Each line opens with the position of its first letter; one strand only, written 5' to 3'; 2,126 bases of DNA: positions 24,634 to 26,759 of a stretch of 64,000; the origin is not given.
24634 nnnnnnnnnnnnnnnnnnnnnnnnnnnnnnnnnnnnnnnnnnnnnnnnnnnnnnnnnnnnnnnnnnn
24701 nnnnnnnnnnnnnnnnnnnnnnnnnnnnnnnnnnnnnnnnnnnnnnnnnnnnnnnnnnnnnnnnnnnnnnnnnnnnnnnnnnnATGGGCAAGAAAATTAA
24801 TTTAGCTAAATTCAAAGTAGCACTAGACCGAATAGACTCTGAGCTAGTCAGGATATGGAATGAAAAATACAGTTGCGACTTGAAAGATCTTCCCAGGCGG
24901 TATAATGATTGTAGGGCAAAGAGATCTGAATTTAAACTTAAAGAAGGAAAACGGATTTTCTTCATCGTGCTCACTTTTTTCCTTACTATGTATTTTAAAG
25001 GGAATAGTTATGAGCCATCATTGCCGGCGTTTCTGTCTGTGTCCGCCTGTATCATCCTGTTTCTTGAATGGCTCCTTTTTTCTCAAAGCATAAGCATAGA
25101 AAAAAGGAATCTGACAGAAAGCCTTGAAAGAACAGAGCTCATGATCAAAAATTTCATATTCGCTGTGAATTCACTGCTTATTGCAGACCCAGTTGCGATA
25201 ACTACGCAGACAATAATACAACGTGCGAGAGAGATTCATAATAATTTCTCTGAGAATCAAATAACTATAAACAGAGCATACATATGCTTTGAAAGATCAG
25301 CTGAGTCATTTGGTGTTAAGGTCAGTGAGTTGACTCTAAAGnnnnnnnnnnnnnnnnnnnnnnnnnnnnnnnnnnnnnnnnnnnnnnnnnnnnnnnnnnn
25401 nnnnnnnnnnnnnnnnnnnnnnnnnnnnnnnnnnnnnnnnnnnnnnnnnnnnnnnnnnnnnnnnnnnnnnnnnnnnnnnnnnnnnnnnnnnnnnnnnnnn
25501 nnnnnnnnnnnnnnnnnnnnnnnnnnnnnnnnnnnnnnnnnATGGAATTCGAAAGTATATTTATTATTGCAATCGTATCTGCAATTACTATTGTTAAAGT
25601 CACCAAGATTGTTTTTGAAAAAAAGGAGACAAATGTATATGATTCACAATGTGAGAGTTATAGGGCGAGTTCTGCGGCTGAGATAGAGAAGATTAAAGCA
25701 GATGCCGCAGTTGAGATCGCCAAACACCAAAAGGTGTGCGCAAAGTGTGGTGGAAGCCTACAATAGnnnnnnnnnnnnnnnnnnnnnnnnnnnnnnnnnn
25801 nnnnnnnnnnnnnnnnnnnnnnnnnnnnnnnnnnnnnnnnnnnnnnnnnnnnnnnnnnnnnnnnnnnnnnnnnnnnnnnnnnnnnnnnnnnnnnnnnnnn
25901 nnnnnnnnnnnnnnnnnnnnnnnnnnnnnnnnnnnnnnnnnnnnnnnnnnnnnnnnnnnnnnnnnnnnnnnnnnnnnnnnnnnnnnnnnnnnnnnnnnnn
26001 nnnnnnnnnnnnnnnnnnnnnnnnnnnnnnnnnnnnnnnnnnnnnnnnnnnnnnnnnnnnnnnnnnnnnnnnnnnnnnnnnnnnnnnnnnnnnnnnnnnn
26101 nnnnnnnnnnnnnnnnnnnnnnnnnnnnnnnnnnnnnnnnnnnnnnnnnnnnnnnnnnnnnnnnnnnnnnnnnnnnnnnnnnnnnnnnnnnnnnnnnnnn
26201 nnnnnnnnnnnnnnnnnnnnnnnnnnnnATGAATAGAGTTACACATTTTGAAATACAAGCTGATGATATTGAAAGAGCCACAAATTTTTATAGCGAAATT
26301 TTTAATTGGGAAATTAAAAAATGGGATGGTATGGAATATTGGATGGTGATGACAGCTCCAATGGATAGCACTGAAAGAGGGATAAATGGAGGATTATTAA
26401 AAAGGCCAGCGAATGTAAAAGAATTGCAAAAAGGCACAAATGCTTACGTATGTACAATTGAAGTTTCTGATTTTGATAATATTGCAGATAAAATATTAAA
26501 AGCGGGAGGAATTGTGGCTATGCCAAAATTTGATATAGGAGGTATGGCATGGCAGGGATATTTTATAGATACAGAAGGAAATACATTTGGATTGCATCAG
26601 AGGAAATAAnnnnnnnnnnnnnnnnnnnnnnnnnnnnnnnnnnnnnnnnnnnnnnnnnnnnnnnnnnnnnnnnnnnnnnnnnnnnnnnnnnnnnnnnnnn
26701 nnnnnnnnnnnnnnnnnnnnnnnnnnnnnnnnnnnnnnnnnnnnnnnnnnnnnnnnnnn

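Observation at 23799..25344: Identical 104-nt 5' leaders (own promoters) in front of two strongly diverged 2-TM paralogs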

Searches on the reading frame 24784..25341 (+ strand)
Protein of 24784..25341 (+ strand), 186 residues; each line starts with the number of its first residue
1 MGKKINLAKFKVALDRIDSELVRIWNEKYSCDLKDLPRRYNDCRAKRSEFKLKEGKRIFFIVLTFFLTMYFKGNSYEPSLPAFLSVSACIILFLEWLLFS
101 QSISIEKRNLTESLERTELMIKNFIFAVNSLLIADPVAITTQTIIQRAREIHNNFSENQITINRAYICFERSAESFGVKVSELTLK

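Call 10: search_protein_families(library=pfam, proteins=[window:24784-25341:+], max_evalue=1)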
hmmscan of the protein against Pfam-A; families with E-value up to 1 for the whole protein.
window:24784-25341:+ (186 aa): 1 family
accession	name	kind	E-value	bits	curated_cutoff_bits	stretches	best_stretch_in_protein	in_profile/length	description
PF02933.23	CDC48_2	-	0.13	12.3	22.4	1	119-148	29-58/64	Cell division protein 48 (CDC48), domain 2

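Call 11: search_protein_families(library=padloc, proteins=[window:24784-25341:+], max_evalue=1)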
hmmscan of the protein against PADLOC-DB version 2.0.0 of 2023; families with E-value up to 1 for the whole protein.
window:24784-25341:+ (186 aa): 1 family
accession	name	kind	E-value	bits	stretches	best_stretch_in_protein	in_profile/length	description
PDLC00714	Effector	-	0.0033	15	1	58-104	12-58/200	2TM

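Call 13: find_homologous_proteins(query=window:24784-25341:+, max_evalue=0.01)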
Query window:24784-25341:+ (186 aa): 1 proteins with E <= 0.01 among 46 candidates.
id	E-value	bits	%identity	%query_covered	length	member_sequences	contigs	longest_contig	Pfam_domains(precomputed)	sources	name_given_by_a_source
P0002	2.8e-115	400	100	100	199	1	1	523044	-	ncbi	-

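Call 83: search_protein_families(library=phrogs, proteins=[window:24784-25341:+], max_evalue=0.1)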
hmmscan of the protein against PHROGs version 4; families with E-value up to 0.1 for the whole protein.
window:24784-25341:+ (186 aa): 1 family
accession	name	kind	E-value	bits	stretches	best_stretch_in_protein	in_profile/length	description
phrog_18283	-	unknown function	0.0074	17.1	1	66-118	15-72/155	-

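Call 84: search_protein_families(library=ncbifam, proteins=[window:24784-25341:+], max_evalue=0.1)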
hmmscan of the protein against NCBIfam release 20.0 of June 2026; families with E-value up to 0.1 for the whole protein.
window:24784-25341:+ (186 aa): 0 families

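Call 88: find_encoding_contigs(protein=P0002, flank=10000, max_places=10)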
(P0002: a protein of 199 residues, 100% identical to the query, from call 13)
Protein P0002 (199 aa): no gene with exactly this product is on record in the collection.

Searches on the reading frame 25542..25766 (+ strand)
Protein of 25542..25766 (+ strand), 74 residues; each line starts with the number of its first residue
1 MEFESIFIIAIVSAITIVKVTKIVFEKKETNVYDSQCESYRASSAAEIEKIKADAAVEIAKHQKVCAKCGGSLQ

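Call 10: search_protein_families(library=pfam, proteins=[window:25542-25763:+], max_evalue=1)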
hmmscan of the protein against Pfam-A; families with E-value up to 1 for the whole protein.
window:25542-25763:+ (74 aa): 0 families

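Call 11: search_protein_families(library=padloc, proteins=[window:25542-25763:+], max_evalue=1)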
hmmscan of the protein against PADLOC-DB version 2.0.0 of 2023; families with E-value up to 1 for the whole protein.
window:25542-25763:+ (74 aa): 0 families

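Call 83: search_protein_families(library=phrogs, proteins=[window:25542-25763:+], max_evalue=0.1)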
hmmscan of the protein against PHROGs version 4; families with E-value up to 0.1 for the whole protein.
window:25542-25763:+ (74 aa): 3 families
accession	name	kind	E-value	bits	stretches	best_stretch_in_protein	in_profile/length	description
phrog_15699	-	unknown function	0.0019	19.4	1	6-71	47-105/112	-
phrog_19749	-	unknown function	0.03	15.9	1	20-73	25-78/82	-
phrog_9894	-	unknown function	0.084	13.5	0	35-71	10-46/54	-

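Call 84: search_protein_families(library=ncbifam, proteins=[window:25542-25763:+], max_evalue=0.1)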
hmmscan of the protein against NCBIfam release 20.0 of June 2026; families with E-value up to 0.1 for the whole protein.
window:25542-25763:+ (74 aa): 2 families
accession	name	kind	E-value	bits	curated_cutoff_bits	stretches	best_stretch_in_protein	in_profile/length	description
NF033497.1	rubre_like_arch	subfamily_domain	0.038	13.7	32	1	60-74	13-27/34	rubrerythrin-like domain-containing protein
TIGR01654.1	bact_immun_7tm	subfamily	0.085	11.3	189.35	1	5-65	12-80/681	bacteriocin-associated integral membrane protein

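Call 89: find_encoding_contigs(protein=window:25542-25766:+, flank=10000, max_places=10)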
Protein window:25542-25766:+ (74 aa): 3 contigs read that carry it; 3 places shown.
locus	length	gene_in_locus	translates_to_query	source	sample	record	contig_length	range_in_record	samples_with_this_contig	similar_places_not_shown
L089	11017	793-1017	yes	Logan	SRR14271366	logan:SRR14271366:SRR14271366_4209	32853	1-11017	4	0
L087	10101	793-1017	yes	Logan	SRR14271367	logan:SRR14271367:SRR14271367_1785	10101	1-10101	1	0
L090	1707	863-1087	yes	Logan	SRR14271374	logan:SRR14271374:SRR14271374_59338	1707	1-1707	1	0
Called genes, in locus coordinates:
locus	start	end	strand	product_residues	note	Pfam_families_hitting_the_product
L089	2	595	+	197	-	?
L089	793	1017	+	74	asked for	-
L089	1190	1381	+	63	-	-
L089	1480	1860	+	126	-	PF00903:Glyoxalase, PF22677:Ble-like_N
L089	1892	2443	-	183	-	-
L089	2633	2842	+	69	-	-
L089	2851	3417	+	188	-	PF00717:Peptidase_S24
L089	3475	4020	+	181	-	PF00719:Pyrophosphatase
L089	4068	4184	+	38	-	-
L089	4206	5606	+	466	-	PF00479:G6PD_N, PF02781:G6PD_C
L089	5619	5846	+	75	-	-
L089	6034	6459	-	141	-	-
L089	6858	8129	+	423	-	PF01943:Polysacc_synt, PF13440:Polysacc_synt_3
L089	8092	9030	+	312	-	PF00535:Glycos_transf_2, PF10111:Glyco_tranf_2_2 (weak)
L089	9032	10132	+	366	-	PF20706:GT4-conflict (faint), PF13439:Glyco_transf_4, PF00534:Glycos_transf_1, PF13692:Glyco_trans_1_4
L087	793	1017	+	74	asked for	-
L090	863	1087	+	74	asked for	-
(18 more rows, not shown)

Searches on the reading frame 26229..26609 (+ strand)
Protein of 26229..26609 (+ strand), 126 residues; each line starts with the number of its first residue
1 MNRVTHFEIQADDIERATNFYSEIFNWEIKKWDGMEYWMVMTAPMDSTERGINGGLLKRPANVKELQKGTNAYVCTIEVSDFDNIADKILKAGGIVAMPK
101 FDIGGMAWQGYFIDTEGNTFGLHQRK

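Call 10: search_protein_families(library=pfam, proteins=[window:26229-26606:+], max_evalue=1)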
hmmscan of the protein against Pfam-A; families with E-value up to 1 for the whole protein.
window:26229-26606:+ (126 aa): 4 families
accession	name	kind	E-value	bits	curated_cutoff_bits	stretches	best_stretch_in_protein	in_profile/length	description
PF22677.2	Ble-like_N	-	1.8e-08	34.4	24.5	1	3-42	1-40/41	Bleomycin resistance protein-like N-terminal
PF00903.31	Glyoxalase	-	2.2e-08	35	20.6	1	4-120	2-119/121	Glyoxalase/Bleomycin resistance protein/Dioxygenase superfamily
PF18029.7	Glyoxalase_6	-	0.00023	22.2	23.6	1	8-122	3-105/106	Glyoxalase-like domain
PF13669.12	Glyoxalase_4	-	0.16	12.7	27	0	6-34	2-28/109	Glyoxalase/Bleomycin resistance protein/Dioxygenase superfamily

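Call 77: find_encoding_contigs(protein=window:26229-26609:+, flank=10000, max_places=10)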
Protein window:26229-26609:+ (126 aa): 2 contigs read that carry it; 2 places shown.
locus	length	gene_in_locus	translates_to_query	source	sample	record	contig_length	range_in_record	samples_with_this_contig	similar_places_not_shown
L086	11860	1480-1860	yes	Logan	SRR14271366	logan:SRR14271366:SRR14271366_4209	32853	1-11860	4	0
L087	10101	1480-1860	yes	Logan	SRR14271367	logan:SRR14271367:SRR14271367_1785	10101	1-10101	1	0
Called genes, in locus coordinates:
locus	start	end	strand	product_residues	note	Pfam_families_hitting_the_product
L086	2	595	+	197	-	?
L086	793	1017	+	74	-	-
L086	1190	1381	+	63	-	-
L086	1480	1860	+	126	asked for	PF00903:Glyoxalase, PF22677:Ble-like_N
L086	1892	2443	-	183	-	-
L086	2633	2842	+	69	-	-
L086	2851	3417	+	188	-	PF00717:Peptidase_S24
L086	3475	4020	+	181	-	PF00719:Pyrophosphatase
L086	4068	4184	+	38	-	-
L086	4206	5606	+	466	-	PF00479:G6PD_N, PF02781:G6PD_C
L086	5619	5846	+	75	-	-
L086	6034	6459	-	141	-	-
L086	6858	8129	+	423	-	PF01943:Polysacc_synt, PF13440:Polysacc_synt_3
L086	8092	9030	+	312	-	PF00535:Glycos_transf_2, PF10111:Glyco_tranf_2_2 (weak)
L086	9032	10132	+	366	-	PF20706:GT4-conflict (faint), PF13439:Glyco_transf_4, PF00534:Glycos_transf_1, PF13692:Glyco_trans_1_4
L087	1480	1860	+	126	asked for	PF00903:Glyoxalase, PF22677:Ble-like_N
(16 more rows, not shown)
